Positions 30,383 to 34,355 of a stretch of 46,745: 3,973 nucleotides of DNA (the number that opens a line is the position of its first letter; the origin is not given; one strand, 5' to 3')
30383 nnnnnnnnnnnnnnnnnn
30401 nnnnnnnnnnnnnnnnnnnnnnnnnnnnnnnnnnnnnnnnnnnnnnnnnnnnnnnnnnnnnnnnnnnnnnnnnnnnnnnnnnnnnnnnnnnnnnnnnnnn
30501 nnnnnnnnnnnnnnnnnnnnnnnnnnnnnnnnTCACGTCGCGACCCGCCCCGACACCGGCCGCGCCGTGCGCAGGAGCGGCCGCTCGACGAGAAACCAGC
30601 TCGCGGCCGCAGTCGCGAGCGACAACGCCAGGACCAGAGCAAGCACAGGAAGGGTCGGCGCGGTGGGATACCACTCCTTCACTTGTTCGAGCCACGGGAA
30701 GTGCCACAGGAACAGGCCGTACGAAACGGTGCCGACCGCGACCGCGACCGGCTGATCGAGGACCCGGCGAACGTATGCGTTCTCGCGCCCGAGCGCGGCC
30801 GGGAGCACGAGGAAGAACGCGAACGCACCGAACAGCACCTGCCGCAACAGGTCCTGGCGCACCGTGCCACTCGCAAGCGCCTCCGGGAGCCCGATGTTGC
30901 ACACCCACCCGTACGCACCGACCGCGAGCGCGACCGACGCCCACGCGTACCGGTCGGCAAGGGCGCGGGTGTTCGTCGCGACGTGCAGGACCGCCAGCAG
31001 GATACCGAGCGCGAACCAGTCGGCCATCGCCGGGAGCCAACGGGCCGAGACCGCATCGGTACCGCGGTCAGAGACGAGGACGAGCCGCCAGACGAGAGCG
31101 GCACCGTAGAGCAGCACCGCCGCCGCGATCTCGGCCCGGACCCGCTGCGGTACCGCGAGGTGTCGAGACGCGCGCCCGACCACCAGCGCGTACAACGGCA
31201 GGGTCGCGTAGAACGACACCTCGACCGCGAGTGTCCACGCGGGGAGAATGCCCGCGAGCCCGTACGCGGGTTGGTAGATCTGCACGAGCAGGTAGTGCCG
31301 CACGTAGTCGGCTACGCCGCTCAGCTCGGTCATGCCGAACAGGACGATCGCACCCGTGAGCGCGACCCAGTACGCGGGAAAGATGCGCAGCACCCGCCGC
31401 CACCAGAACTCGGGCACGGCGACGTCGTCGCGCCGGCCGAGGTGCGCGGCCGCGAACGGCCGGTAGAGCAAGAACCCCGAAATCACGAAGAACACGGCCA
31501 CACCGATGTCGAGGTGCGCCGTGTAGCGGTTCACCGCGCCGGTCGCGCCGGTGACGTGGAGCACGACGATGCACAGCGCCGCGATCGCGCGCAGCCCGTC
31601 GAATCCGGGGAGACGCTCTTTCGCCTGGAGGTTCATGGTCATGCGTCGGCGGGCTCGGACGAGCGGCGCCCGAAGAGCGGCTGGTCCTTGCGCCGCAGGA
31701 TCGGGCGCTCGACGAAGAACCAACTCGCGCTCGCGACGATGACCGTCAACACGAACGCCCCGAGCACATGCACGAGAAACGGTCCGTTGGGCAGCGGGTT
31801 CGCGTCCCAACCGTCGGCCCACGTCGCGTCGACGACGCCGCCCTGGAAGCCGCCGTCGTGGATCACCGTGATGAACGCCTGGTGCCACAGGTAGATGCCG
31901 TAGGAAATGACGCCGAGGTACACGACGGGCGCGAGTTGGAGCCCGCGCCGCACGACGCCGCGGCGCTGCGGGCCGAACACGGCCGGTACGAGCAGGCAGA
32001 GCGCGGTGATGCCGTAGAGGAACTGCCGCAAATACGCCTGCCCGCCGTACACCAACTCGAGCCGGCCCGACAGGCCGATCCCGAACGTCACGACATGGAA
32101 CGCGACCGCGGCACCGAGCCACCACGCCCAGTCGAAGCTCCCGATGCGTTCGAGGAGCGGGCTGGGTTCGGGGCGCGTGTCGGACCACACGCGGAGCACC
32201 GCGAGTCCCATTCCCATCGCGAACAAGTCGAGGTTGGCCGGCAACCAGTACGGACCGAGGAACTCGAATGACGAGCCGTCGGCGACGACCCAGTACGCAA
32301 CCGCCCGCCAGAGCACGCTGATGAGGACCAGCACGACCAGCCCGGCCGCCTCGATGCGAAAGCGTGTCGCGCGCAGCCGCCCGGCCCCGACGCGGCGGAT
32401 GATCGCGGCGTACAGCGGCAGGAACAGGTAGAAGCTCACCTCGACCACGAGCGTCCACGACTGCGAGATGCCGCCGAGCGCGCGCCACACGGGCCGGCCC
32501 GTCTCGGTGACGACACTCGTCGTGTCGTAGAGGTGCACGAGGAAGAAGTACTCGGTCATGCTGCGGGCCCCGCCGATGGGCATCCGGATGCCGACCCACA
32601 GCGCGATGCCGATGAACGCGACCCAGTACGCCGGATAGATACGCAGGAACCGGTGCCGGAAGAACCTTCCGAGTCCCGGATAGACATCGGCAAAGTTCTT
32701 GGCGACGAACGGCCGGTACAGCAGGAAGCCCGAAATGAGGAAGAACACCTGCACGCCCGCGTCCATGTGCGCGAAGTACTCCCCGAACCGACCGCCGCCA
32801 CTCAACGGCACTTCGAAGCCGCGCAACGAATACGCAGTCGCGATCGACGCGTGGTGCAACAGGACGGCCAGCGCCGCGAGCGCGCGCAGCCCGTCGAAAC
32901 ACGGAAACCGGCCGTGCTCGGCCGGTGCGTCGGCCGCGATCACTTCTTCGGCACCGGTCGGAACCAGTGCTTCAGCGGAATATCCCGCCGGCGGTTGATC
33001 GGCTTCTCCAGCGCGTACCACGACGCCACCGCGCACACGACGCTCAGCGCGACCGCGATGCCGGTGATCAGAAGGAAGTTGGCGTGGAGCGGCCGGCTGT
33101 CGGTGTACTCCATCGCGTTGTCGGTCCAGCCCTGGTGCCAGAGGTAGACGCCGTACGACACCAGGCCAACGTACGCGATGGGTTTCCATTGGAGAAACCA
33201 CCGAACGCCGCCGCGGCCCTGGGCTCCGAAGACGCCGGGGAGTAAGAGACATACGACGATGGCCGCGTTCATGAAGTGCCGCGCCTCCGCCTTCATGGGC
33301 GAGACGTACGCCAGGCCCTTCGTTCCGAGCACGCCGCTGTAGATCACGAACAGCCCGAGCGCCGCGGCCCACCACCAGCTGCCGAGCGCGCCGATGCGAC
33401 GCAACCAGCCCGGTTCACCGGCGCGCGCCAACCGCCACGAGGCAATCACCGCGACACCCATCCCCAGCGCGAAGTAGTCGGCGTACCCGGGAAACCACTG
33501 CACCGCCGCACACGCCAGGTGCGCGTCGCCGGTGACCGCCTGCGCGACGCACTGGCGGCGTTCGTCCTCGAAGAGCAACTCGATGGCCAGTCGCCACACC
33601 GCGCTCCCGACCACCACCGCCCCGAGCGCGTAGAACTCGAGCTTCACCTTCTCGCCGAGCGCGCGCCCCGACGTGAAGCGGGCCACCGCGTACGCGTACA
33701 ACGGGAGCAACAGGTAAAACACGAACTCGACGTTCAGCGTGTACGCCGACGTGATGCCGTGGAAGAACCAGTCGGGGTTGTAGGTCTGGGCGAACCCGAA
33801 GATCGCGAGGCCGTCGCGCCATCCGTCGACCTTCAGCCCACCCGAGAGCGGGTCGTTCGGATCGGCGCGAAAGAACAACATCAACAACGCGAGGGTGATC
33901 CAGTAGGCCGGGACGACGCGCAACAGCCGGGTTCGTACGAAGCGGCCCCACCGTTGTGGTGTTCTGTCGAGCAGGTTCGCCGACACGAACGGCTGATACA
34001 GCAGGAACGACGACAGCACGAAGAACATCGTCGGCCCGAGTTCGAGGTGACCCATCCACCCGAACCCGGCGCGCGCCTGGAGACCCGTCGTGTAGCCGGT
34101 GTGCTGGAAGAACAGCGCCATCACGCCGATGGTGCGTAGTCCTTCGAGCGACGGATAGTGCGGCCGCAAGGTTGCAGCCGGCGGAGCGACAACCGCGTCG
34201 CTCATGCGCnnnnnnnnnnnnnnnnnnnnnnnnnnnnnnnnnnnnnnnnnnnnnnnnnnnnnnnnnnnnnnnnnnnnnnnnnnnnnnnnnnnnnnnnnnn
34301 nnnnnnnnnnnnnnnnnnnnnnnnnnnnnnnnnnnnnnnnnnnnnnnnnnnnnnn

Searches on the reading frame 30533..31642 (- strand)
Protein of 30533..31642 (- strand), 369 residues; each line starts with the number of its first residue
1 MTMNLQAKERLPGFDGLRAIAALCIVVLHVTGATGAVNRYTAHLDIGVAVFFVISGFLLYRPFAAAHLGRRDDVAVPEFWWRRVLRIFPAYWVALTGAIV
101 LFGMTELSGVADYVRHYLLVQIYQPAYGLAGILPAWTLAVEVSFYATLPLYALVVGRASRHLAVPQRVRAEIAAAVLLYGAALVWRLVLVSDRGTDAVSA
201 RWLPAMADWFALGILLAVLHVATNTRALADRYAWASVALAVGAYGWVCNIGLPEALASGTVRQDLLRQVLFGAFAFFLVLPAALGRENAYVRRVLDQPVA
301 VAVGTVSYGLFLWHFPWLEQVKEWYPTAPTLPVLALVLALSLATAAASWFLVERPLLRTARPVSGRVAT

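Call 7: search_protein_families(library=pfam, proteins=[window:30533-31642:-], max_evalue=0.01)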
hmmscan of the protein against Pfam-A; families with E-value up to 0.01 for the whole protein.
window:30533-31642:- (369 aa): 1 family
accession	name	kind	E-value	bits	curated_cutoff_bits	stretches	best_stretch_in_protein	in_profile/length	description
PF01757.29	Acyl_transf_3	-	1.9e-23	83.5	31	1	13-347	3-321/326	Acyltransferase domain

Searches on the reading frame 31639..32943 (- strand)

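Call 7: search_protein_families(library=pfam, proteins=[window:31639-32943:-], max_evalue=0.01)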
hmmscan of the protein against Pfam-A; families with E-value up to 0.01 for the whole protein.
window:31639-32943:- (434 aa): 1 family
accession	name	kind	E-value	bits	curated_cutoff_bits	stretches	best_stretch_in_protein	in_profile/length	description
PF01757.29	Acyl_transf_3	-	4.4e-24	85.6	31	1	15-405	3-322/326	Acyltransferase domain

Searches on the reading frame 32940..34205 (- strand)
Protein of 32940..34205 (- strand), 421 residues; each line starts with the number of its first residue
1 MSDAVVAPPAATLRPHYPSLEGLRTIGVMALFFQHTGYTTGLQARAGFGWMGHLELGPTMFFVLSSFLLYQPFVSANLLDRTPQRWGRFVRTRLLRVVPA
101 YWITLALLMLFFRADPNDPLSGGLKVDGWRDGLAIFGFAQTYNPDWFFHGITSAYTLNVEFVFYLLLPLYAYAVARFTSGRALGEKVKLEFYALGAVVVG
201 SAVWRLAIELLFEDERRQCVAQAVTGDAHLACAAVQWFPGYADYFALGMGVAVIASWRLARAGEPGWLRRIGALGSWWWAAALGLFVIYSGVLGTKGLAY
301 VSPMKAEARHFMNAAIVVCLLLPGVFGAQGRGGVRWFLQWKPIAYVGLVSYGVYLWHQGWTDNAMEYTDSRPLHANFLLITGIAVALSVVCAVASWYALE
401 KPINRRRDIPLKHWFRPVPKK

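Call 7: search_protein_families(library=pfam, proteins=[window:32940-34205:-], max_evalue=0.01)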
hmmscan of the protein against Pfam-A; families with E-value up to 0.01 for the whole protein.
window:32940-34205:- (421 aa): 1 family
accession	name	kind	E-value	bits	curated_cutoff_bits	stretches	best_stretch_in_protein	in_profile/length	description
PF01757.29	Acyl_transf_3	-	1.2e-14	54.6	31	1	18-393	2-322/326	Acyltransferase domain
